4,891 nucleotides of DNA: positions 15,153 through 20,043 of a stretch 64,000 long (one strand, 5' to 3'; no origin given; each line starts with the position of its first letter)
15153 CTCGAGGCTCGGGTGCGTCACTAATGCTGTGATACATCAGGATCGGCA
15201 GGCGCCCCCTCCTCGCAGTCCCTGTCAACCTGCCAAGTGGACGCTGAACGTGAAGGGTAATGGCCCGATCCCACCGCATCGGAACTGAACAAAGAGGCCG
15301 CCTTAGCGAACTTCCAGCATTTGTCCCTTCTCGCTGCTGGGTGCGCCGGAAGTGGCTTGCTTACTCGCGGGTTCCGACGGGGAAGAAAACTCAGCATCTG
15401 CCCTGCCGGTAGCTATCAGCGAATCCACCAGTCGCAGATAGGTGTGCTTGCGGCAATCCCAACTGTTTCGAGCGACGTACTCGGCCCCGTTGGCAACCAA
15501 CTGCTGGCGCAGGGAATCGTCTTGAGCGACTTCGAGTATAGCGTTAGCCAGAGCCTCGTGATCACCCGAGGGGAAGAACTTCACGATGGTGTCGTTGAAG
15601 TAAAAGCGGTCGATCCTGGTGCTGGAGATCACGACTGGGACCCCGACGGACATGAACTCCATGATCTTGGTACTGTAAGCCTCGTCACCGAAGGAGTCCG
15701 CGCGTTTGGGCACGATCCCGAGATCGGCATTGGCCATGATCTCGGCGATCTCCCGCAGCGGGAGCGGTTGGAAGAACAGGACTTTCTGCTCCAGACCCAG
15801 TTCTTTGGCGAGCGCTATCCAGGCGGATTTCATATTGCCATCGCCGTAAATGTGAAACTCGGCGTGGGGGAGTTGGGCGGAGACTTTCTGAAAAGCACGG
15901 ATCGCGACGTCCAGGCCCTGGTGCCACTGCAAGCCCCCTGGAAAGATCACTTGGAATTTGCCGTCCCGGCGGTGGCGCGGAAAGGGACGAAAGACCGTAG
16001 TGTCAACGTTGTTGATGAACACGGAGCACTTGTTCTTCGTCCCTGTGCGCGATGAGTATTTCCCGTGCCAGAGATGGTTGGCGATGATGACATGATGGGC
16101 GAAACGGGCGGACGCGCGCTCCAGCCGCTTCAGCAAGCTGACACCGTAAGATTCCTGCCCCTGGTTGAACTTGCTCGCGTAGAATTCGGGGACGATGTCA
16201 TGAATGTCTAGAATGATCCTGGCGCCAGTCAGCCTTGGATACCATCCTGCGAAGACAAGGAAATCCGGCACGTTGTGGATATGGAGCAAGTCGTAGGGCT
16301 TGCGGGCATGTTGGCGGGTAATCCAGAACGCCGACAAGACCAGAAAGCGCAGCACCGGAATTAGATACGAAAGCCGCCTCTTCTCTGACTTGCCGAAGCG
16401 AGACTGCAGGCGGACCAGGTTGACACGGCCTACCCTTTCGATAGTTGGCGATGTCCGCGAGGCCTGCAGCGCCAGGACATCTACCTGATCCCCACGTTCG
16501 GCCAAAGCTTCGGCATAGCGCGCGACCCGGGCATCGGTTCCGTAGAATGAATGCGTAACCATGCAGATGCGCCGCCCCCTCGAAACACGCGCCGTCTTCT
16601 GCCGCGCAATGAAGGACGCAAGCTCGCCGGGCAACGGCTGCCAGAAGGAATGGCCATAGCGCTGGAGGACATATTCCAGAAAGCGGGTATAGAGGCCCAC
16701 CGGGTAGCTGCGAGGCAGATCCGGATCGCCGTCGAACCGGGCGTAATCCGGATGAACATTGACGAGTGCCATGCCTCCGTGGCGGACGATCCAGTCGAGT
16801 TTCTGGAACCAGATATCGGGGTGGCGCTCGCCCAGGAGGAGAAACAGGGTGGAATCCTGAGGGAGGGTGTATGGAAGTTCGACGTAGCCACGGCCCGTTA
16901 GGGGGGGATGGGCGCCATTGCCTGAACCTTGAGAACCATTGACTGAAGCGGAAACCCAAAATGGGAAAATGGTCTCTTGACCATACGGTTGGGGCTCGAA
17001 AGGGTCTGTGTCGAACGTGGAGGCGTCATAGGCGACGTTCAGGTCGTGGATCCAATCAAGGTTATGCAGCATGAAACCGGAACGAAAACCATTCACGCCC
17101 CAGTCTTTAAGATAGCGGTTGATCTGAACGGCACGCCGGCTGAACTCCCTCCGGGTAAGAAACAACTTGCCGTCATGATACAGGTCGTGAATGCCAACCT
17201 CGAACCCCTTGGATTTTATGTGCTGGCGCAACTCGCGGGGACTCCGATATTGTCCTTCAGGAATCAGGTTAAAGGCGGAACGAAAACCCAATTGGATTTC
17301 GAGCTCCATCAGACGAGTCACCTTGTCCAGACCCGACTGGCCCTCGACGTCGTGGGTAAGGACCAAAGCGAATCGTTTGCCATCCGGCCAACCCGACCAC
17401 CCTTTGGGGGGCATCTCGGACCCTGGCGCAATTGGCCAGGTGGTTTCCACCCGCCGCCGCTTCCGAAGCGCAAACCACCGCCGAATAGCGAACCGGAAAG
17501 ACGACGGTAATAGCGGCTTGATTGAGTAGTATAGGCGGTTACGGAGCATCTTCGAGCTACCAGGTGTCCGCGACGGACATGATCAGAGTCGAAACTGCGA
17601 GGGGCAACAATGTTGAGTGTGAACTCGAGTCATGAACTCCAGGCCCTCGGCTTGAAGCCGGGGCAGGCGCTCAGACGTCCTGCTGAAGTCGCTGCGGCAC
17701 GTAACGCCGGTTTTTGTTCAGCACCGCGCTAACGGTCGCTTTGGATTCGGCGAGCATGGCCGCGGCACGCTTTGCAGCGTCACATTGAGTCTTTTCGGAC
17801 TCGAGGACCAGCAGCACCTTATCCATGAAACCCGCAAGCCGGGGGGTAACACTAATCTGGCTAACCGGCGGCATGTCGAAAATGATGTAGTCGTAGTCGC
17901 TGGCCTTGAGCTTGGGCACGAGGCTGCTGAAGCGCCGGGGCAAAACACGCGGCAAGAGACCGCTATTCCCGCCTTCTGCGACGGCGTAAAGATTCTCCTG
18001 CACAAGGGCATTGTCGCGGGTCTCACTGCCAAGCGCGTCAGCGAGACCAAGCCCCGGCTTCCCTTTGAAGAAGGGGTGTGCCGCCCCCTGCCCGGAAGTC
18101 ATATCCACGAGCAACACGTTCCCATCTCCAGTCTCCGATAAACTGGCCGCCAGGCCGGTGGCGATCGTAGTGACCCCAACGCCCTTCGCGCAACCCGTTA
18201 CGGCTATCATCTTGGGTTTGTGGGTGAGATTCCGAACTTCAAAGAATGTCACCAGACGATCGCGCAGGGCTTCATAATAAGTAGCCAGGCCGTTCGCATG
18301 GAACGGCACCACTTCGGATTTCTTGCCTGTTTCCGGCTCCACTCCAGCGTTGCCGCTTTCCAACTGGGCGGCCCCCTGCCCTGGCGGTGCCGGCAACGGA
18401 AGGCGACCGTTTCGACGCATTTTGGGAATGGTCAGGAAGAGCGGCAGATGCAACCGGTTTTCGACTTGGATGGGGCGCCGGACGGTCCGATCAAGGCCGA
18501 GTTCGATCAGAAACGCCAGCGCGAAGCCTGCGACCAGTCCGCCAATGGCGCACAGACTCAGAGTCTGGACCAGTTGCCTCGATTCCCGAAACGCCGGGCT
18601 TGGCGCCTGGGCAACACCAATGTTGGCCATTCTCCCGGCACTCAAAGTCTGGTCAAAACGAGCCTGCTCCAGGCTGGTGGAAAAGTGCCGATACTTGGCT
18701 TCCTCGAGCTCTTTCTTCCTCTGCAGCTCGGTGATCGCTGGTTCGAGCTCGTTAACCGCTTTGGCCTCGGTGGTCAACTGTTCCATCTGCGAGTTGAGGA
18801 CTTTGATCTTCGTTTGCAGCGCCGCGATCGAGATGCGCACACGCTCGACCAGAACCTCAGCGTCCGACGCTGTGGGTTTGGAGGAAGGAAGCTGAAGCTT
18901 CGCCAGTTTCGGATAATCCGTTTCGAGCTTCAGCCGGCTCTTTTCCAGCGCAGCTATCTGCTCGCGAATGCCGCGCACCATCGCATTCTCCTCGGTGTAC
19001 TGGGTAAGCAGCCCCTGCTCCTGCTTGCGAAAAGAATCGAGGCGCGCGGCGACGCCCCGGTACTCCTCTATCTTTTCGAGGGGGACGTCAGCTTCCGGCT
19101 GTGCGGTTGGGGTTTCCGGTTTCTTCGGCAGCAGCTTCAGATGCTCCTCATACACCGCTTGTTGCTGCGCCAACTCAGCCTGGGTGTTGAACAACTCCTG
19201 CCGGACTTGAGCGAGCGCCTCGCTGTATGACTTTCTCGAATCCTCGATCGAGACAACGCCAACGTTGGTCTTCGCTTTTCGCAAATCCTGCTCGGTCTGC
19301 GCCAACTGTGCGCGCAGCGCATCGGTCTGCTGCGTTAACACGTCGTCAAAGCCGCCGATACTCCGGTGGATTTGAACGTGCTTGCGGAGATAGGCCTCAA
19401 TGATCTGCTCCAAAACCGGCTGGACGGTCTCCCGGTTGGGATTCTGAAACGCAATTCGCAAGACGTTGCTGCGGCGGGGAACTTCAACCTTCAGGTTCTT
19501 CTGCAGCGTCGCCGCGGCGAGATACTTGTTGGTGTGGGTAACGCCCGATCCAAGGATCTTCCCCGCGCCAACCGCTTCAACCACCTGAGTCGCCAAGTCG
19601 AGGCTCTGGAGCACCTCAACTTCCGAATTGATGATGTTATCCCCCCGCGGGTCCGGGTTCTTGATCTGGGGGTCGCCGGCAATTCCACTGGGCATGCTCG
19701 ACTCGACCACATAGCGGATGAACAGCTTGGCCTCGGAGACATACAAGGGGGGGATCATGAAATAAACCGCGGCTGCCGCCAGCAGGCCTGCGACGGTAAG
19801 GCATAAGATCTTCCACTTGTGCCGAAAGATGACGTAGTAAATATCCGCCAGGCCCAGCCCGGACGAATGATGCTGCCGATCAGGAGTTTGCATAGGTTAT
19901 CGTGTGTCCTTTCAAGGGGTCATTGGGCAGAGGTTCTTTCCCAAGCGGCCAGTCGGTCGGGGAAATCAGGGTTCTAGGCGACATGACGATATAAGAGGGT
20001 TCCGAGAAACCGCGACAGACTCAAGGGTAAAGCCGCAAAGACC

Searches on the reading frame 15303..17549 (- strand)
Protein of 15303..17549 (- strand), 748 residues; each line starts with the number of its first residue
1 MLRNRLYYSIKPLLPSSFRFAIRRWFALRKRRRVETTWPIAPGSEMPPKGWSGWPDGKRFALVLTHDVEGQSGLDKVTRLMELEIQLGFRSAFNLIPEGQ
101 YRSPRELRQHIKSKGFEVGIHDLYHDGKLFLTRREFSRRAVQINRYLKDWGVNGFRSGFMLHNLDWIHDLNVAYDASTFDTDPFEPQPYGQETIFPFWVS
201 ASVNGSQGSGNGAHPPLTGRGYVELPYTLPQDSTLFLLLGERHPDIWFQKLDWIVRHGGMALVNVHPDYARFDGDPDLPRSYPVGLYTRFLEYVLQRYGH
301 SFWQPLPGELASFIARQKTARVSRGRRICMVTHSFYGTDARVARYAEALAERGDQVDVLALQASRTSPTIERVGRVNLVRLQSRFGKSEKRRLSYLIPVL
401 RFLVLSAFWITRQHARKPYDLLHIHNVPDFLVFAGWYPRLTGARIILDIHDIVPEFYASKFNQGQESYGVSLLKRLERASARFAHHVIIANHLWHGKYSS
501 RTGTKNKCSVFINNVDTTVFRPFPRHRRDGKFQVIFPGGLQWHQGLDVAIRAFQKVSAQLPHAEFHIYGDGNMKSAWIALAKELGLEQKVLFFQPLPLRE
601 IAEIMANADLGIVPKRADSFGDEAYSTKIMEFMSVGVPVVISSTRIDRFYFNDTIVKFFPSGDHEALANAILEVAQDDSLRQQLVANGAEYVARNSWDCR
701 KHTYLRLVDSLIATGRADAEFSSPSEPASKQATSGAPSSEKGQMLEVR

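Call 10: search_protein_families(library=pfam, proteins=[window:15303-17549:-])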
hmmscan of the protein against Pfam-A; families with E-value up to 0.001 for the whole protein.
window:15303-17549:- (748 aa): 6 families
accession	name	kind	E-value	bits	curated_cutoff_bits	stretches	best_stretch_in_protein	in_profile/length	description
PF00534.26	Glycos_transf_1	-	5.4e-24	85.1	26.4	1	527-689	11-170/172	Glycosyl transferases group 1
PF13692.12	Glyco_trans_1_4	-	2.4e-20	73.7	27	1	533-677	3-142/142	Glycosyl transferases group 1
PF13579.12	Glyco_trans_4_4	-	6.5e-15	56.3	29.7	1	337-495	2-139/158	Glycosyl transferase 4-like domain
PF13439.12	Glyco_transf_4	-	1.8e-10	41.5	28.5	1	340-517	6-168/170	Glycosyltransferase Family 4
PF13524.12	Glyco_trans_1_2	-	1.3e-08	35.3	25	1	552-698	5-136/144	Glycosyl transferase-like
PF20706.3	GT4-conflict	-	0.00041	19.9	26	0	522-644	187-313/385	Family 4 Glycosyltransferase in conflict systems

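Call 11: search_protein_families(library=ncbifam, proteins=[window:15303-17549:-], max_evalue=0.00001)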
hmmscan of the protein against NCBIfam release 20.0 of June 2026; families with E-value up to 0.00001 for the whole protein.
window:15303-17549:- (748 aa): 13 families
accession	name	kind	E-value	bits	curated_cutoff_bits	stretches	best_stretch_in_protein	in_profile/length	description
NF007640.0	PRK10307.1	subfamily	5.1e-16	58.6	276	1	397-698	86-392/411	WcaI family glycosyltransferase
TIGR04063.1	stp3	hypoth_equivalog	5.9e-15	55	442.05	1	466-709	140-393/397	TIGR04063 family PEP-CTERM/XrtA system glycosyltransferase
TIGR03449.1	mycothiol_MshA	equivalog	4.3e-12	45.7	462.5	1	507-704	189-396/406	D-inositol-3-phosphate glycosyltransferase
TIGR04005.1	wcaL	equivalog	1.5e-10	40.5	537.6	1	491-679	182-372/406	colanic acid biosynthesis glycosyltransferase WcaL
TIGR03999.1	thiol_BshA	equivalog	1.5e-10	40.5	273.7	1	549-693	217-354/375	N-acetyl-alpha-D-glucosaminyl L-malate synthase BshA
TIGR03088.1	stp2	hypoth_equivalog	6e-10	38.7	409.05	1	529-710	192-372/374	TIGR03088 family PEP-CTERM/XrtA system glycosyltransferase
NF041876.1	EPS_EpsE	equivalog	7.1e-10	38.7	400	1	481-694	162-378/389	exopolysaccharide biosynthesis GT4 family glycosyltransferase EpsE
TIGR04157.1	glyco_rSAM_CFB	subfamily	8.9e-09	34.8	400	1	534-644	230-332/406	TIGR04157 family glycosyltransferase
TIGR04047.1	MSMEG_0565_glyc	hypoth_equivalog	1.7e-08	33.9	259.85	0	481-699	136-362/373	MSMEG_0565 family glycosyltransferase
NF038255.1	exopoly_VpsD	equivalog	2.8e-07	29.7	300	1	504-682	175-355/381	VpsD family glycosyltransferase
NF046085.1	XrtY_assoc_Gly1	equivalog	1.4e-06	27.5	400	1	515-695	191-367/387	XrtY-associated glycosyltransferase XYAG1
NF038229.1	Glyco4_Geo_Pelo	equivalog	7.9e-06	25.1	400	0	524-695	154-319/338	GPMC system family 4 glycosyltransferase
TIGR03087.1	stp1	hypoth_equivalog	8.3e-06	25.2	316.65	0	471-698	160-384/397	TIGR03087 family PEP-CTERM/XrtA system glycosyltransferase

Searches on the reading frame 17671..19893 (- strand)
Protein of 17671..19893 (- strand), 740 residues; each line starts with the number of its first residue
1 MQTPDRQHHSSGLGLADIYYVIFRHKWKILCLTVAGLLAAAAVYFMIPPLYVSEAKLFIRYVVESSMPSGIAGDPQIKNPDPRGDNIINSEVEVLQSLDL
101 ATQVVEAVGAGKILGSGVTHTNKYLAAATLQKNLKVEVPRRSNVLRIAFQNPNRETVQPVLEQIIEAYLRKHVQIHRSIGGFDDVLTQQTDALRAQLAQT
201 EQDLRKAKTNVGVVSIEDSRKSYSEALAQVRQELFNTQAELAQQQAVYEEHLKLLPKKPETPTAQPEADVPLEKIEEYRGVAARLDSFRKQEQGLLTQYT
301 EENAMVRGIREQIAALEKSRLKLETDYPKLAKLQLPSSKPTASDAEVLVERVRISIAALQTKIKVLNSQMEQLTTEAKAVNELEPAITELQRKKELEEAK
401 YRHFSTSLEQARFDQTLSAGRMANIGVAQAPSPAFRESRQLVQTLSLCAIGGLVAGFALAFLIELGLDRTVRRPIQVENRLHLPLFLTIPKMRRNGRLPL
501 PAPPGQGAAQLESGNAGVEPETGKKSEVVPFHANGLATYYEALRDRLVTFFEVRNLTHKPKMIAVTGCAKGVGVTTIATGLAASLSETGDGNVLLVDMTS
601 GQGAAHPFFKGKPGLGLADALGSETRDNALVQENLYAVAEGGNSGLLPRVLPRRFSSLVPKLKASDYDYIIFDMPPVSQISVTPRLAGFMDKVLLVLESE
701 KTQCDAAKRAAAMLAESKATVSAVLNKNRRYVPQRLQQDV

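Call 10: search_protein_families(library=pfam, proteins=[window:17671-19893:-])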
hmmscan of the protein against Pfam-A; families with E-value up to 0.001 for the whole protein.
window:17671-19893:- (740 aa): 4 families
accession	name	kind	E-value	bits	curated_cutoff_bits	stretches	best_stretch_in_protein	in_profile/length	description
PF02706.20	Wzz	-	9.7e-08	32.7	25.5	1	15-106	5-89/91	Chain length determinant protein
PF13614.12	AAA_31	-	4.5e-07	30.4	27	0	561-600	2-40/177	AAA domain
PF10609.15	ParA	-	0.00081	19.3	27.1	0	658-726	103-172/246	NUBPL iron-transfer P-loop NTPase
PF06564.18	CBP_BcsQ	-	0.00087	19.3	21.3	1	561-701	2-149/234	Cellulose biosynthesis protein BcsQ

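Call 11: search_protein_families(library=ncbifam, proteins=[window:17671-19893:-], max_evalue=0.00001)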
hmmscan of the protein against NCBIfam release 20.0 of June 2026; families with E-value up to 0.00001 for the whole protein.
window:17671-19893:- (740 aa): 7 families
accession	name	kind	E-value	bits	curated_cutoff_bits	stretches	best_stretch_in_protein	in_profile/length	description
TIGR03007.1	pepcterm_ChnLen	equivalog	2.2e-29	102.1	278.85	1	21-493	9-464/498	XrtA system polysaccharide chain length determinant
TIGR03018.1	pepcterm_TyrKin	hypoth_equivalog_domain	3.2e-15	56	230.65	1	536-726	11-207/207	XrtA-associated tyrosine autokinase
TIGR01007.1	eps_fam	subfamily_domain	1.7e-11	44.1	108.05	1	558-727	15-189/204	polysaccharide biosynthesis tyrosine autokinase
TIGR03017.1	EpsF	equivalog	2.6e-10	39.6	422.75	1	17-243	5-233/444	chain length determinant protein EpsF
NF008568.0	PRK11519.1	equivalog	3.2e-09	35.5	1068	0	547-680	513-649/720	tyrosine-protein kinase Wzc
TIGR01006.1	polys_exp_MPA1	subfamily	3.3e-09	36.5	296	0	432-492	165-224/226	CspC family polysaccharide chain length determinant protein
TIGR03029.1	EpsG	equivalog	5.5e-08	32.3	313.8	1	539-726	83-273/274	chain length determinant protein tyrosine kinase EpsG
